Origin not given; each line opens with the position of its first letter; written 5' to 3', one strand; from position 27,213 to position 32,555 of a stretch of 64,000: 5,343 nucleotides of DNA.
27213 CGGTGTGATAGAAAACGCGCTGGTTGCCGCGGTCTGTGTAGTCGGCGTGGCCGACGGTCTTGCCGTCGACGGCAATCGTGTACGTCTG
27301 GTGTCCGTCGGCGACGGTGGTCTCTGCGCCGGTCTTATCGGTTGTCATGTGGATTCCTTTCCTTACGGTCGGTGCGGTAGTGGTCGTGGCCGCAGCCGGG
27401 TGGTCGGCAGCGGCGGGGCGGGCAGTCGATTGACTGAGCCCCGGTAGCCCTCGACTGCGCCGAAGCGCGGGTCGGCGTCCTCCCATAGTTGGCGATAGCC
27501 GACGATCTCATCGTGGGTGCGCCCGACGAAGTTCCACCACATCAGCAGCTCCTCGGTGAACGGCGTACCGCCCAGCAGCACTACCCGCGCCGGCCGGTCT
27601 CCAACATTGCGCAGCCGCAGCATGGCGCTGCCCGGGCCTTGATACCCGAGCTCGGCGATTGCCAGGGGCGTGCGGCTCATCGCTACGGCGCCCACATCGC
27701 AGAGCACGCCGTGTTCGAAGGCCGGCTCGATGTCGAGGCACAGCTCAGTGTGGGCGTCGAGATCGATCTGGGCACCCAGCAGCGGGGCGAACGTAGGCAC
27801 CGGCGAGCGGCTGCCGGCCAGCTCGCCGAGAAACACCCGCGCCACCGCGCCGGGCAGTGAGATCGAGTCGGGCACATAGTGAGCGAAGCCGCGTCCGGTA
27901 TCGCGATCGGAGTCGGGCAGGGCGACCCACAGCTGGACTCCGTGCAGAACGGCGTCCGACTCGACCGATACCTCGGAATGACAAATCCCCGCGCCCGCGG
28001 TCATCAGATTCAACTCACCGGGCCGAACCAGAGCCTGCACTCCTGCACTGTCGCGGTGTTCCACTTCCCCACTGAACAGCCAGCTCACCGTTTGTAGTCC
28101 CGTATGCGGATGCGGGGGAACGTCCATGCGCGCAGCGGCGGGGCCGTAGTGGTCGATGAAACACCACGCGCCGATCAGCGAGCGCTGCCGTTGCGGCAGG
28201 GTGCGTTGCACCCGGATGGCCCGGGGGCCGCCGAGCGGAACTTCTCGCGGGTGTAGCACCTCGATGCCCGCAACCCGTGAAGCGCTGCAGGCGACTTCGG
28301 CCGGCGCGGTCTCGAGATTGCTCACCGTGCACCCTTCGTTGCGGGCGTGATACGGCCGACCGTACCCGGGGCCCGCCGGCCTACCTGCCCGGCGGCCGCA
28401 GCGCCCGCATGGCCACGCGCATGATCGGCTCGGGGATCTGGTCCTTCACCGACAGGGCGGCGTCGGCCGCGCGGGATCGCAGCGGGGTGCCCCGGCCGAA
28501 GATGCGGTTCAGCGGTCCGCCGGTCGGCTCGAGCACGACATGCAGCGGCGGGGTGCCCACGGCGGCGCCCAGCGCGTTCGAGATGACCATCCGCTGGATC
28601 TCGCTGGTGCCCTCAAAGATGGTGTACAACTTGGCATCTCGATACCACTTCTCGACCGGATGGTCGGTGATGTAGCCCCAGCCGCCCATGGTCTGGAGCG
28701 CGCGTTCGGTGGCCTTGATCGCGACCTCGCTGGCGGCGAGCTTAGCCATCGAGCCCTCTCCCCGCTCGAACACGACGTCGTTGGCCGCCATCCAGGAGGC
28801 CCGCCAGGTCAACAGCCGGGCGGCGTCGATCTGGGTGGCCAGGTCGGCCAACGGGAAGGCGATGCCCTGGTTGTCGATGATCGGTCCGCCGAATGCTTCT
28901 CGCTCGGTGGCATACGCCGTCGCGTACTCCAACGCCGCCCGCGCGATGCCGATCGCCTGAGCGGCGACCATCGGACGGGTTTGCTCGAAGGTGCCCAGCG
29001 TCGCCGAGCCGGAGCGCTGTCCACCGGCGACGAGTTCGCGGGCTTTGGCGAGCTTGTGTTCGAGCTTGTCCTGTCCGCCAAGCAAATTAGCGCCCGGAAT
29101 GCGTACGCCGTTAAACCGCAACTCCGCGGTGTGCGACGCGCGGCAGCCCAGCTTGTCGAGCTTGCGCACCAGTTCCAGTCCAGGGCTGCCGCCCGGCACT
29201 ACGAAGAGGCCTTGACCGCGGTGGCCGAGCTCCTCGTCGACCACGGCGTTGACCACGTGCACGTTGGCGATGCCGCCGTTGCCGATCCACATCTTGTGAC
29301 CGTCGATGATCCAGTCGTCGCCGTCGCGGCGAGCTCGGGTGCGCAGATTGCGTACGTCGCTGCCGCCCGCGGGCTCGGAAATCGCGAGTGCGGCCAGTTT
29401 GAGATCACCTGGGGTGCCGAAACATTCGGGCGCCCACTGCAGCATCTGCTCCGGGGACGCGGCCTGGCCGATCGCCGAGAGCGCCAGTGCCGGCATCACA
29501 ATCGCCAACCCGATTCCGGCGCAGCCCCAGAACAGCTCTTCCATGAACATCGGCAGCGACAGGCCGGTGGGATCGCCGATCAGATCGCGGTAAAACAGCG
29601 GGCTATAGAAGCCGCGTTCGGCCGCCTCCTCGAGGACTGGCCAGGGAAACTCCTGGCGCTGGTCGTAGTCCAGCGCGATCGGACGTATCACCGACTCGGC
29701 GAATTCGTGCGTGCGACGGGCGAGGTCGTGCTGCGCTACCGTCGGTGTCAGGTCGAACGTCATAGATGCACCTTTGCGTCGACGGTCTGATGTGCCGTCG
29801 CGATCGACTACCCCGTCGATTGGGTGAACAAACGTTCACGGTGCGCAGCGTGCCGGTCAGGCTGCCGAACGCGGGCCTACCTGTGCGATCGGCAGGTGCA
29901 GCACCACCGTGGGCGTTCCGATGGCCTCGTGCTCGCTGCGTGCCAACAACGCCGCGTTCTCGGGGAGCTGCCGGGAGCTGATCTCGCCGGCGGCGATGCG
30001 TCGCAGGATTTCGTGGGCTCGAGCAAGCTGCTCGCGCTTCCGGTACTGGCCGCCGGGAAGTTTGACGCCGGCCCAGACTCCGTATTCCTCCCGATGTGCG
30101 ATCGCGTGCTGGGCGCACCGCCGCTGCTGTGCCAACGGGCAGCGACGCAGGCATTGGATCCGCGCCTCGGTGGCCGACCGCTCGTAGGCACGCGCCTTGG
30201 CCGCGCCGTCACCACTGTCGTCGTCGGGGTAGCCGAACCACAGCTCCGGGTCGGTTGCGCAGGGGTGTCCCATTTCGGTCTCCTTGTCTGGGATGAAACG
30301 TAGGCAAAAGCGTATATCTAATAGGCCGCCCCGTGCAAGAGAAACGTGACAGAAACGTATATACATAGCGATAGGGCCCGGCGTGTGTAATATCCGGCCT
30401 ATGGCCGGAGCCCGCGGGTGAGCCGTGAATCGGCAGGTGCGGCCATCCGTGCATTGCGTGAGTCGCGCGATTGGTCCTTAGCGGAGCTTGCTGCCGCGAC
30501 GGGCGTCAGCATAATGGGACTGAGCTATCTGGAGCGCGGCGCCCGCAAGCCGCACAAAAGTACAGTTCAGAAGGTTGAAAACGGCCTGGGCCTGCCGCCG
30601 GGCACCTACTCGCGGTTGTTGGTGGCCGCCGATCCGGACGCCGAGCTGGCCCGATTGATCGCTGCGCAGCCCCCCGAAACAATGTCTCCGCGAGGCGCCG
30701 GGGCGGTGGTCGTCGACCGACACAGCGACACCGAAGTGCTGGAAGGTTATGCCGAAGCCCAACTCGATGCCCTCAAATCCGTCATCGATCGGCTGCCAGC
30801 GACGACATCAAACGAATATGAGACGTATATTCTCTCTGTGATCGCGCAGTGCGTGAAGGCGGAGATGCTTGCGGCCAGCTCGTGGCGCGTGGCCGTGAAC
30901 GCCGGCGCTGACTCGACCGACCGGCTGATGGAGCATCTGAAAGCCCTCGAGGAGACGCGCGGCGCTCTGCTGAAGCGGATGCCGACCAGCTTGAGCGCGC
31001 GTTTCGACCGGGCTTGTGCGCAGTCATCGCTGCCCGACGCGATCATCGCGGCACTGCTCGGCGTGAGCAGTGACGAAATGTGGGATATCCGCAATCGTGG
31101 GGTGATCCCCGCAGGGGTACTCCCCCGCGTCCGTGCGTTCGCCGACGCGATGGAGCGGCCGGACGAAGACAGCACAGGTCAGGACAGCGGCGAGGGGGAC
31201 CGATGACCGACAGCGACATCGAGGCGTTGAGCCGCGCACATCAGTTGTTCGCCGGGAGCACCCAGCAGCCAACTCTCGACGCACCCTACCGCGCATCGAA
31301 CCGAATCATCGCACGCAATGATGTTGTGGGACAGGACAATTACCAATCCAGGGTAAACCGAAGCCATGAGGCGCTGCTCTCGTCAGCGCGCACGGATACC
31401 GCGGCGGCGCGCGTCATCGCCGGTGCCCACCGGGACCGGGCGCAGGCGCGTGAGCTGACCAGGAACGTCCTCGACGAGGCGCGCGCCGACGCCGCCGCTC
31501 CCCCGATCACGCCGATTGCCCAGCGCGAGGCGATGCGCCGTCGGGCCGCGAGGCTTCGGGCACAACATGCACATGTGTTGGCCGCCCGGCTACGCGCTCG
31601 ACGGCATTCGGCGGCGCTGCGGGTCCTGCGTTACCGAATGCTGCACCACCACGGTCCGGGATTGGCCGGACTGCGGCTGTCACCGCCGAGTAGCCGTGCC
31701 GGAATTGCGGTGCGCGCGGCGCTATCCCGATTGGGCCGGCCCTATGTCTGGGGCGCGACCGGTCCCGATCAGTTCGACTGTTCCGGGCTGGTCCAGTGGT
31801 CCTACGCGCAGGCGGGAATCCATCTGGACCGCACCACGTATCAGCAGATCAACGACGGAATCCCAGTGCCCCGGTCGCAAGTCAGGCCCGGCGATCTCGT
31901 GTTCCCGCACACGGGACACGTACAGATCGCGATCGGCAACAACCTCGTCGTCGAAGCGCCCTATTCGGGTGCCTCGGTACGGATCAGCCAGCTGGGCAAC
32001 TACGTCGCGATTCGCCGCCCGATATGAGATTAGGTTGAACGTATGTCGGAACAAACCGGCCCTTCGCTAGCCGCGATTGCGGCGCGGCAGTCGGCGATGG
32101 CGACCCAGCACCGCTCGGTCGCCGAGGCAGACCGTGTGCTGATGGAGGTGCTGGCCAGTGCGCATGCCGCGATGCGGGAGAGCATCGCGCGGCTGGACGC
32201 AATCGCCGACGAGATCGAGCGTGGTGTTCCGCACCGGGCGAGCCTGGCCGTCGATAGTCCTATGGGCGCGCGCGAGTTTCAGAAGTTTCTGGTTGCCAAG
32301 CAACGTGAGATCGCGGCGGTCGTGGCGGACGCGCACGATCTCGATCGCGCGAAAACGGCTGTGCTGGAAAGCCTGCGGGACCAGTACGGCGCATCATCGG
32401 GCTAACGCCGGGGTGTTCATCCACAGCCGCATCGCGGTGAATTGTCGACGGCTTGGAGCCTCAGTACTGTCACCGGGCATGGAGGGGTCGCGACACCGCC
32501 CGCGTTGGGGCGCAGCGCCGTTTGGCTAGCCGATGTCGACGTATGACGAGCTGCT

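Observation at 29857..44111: Rv0022c-Rv0030-like 'hypothetical' module physically joined to eccB-eccC-PE-PPE: a candidate unnumbered type VII (ESX-like) locus next to oriC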

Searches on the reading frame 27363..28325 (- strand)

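Call 63: search_protein_families(library=pfam, proteins=[window:27363-28325:-], max_evalue=0.00001)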
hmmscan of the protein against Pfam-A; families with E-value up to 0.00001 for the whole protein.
window:27363-28325:- (320 aa): 2 families
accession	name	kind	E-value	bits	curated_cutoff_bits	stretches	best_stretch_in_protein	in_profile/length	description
PF02678.22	Pirin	-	1.3e-28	99.6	26.1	1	38-134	3-108/108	Pirin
PF05726.19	Pirin_C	-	1.5e-10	41.8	27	1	186-284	3-100/103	Pirin C-terminal cupin domain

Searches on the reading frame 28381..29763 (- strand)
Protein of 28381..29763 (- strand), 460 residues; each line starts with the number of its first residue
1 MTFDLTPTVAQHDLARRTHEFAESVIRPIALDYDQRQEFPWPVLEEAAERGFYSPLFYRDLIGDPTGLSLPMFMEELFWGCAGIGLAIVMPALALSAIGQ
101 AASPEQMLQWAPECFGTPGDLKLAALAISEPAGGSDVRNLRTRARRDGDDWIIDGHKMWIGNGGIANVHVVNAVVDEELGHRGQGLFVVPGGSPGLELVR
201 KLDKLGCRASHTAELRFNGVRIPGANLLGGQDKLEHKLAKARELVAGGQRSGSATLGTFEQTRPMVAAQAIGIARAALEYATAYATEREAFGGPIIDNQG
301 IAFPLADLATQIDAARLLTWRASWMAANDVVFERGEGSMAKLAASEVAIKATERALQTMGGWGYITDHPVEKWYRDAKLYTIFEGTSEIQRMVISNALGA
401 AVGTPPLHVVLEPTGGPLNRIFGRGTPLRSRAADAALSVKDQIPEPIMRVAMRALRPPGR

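Call 4: search_protein_families(library=pfam, proteins=[window:28381-29763:-], max_evalue=0.01)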
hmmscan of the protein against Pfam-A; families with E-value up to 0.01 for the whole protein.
window:28381-29763:- (460 aa): 5 families
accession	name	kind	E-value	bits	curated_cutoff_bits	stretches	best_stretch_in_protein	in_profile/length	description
PF00441.29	Acyl-CoA_dh_1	-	3.2e-46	157.6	22.4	1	255-398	7-149/150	Acyl-CoA dehydrogenase, C-terminal domain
PF02770.24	Acyl-CoA_dh_M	-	4.3e-23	81.7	33.3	1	125-220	1-97/97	Acyl-CoA dehydrogenase, middle domain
PF08028.16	Acyl-CoA_dh_2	-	1.1e-21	77.9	22.7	1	265-387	2-133/134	Acyl-CoA dehydrogenase, C-terminal domain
PF02771.21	Acyl-CoA_dh_N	-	3.4e-11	43.9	22.9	1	10-113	3-108/113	Acyl-CoA dehydrogenase, N-terminal domain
PF22924.1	ACOX_C_alpha1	-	0.0039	17.4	27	0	338-389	108-159/169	Acyl-CoA oxidase, C-alpha1 domain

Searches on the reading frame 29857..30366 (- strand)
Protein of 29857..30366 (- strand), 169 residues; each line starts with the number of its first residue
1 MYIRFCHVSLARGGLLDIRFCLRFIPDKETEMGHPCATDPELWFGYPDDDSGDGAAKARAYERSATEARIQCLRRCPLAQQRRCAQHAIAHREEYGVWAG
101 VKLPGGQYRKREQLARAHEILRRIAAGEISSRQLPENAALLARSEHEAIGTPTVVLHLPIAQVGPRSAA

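Call 3: search_protein_families(library=pfam, proteins=[window:29857-30366:-], max_evalue=0.01)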
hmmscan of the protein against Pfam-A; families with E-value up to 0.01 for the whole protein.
window:29857-30366:- (169 aa): 1 family
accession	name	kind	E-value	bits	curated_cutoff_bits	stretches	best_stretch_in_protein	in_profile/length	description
PF02467.21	Whib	-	5.6e-11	43.3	23.6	1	38-113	10-64/65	Transcription factor WhiB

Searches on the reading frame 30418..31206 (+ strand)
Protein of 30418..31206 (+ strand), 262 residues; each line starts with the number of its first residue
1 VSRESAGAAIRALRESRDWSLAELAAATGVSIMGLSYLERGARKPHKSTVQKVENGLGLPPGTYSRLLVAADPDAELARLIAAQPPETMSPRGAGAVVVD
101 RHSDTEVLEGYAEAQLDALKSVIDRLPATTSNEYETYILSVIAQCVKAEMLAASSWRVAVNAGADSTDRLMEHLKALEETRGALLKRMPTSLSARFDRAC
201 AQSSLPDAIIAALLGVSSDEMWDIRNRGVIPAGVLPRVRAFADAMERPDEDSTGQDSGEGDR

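Call 3: search_protein_families(library=pfam, proteins=[window:30418-31206:+], max_evalue=0.01)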
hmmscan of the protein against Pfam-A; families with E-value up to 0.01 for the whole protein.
window:30418-31206:+ (262 aa): 4 families
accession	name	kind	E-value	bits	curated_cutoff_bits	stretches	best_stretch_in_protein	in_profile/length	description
PF01381.28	HTH_3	-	3.3e-12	46.7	23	1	10-61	1-52/55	Helix-turn-helix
PF13560.12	HTH_31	-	3e-09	37.5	27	1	7-61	3-58/64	Helix-turn-helix domain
PF09339.16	HTH_IclR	-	0.0041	17.3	22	0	10-31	9-31/52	IclR helix-turn-helix domain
PF13413.12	HTH_25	-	0.0078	16.5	24.6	0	10-41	2-33/62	Helix-turn-helix domain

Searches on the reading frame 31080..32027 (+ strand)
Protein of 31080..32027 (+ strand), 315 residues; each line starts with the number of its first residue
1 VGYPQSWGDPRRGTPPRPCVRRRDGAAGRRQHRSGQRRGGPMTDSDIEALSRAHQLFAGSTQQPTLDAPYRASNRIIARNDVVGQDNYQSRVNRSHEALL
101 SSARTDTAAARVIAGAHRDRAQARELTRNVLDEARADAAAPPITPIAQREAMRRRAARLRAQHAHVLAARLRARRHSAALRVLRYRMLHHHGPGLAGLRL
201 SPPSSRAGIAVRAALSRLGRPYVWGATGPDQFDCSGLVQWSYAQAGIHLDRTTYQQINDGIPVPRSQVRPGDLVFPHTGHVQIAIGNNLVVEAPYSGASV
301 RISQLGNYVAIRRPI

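Call 3: search_protein_families(library=pfam, proteins=[window:31080-32027:+], max_evalue=0.01)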
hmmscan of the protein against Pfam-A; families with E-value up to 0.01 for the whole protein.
window:31080-32027:+ (315 aa): 1 family
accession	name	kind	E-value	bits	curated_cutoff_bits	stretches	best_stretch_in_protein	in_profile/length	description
PF00877.26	NLPC_P60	-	2.5e-22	79.2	23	1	219-307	1-93/105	NlpC/P60 family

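Call 7: search_protein_families(library=ncbifam, proteins=[window:31203-32027:+], max_evalue=0.01)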
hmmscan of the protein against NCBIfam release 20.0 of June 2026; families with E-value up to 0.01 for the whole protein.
window:31203-32027:+ (274 aa): 8 families
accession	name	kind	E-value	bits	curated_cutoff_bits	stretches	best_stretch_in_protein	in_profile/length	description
NF038345.1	wall_hydro_RipC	exception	1.1e-28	100.6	425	1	97-265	195-352/362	peptidoglycan hydrolase RipC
NF046048.1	NlpC_P60_DIP1281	equivalog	2.7e-17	62.8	517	1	191-263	498-573/587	DIP1281 family NlpC/P60 protein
NF033741.1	NlpC_p60_RipA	exception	3.4e-17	62.6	625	1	169-263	331-441/457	NlpC/P60 family peptidoglycan endopeptidase RipA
NF010495.0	PRK13914.1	equivalog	3.2e-16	59.4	647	1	164-256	364-460/481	invasion associated endopeptidase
NF033742.1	NlpC_p60_RipB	exception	5e-13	49.2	335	1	170-264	81-191/206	NlpC/P60 family peptidoglycan endopeptidase RipB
NF033743.1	NlpC_inact_RipD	exception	3.8e-12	46.1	215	1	191-259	93-164/181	NlpC/P60 family peptidoglycan-binding protein RipD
NF008096.1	PRK10838.1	equivalog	6.3e-11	42.4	186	1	181-266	83-172/189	bifunctional murein DD-endopeptidase/murein LD-carboxypeptidase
NF040678.1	EntFM_CwpFM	equivalog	1.5e-07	30.8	720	1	166-266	312-417/430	enterotoxin EntFM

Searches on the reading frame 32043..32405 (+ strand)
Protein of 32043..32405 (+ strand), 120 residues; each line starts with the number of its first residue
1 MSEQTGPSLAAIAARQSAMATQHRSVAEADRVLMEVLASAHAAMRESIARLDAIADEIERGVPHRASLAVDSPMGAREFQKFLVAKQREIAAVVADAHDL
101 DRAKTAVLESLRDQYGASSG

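Call 3: search_protein_families(library=pfam, proteins=[window:32043-32405:+], max_evalue=0.01)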
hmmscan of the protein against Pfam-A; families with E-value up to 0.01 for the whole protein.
window:32043-32405:+ (120 aa): 1 family
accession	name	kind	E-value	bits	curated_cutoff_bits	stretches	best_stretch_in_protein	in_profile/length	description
PF10774.15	DUF4226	-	6.3e-37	126.8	23.5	1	6-118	2-113/115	Domain of unknown function (DUF4226)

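Call 7: search_protein_families(library=ncbifam, proteins=[window:32043-32405:+], max_evalue=0.01)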
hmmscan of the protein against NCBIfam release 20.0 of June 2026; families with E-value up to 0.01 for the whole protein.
window:32043-32405:+ (120 aa): 0 families
